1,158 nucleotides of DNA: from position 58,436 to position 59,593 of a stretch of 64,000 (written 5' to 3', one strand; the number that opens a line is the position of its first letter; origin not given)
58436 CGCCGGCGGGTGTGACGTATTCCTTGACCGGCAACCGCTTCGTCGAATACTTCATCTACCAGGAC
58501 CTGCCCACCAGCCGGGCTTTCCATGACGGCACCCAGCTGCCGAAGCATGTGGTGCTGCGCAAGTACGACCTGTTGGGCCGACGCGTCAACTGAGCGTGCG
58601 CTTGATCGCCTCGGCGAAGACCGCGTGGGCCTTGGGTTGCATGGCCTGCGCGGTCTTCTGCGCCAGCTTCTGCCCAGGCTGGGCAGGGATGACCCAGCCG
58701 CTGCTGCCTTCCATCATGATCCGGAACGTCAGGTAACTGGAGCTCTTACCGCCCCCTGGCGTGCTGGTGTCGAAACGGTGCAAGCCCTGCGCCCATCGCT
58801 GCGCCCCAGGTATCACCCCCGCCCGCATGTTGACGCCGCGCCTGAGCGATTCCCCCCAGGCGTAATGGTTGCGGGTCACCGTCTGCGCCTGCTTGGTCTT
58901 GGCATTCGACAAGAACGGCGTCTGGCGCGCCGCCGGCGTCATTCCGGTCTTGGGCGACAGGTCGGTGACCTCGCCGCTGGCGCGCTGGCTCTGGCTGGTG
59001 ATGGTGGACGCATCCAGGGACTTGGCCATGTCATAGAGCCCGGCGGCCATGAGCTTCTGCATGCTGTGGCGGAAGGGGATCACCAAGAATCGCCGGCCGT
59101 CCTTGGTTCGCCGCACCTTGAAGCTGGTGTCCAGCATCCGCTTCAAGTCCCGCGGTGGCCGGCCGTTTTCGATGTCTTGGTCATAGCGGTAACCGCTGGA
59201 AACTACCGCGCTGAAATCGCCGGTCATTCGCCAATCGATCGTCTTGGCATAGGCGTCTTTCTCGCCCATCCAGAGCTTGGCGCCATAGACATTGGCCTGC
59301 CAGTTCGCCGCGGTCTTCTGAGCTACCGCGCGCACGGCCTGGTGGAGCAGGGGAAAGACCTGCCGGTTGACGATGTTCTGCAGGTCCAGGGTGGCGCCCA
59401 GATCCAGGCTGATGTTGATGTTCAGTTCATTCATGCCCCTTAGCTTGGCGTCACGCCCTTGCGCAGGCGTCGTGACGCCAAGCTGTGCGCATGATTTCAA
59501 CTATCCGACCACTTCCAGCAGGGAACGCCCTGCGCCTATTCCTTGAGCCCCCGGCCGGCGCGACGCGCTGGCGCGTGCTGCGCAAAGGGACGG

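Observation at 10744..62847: Tripartite intergenic cassette repeated before most transcription units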

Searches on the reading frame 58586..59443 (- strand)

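Call 95: search_protein_families(library=phrogs, proteins=[window:58586-59443:-], max_evalue=0.001)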
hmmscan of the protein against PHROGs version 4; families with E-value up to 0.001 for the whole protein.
window:58586-59443:- (285 aa): 4 families
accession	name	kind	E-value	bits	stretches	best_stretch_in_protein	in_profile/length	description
phrog_16819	-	unknown function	2e-49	169.2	1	11-284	4-238/239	-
phrog_3734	-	unknown function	6.5e-07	29.8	1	23-133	5-123/247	-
phrog_17976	-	unknown function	3.4e-06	27.8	1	92-152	67-130/228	-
phrog_1127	-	unknown function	0.00029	21.6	0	99-194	70-161/208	-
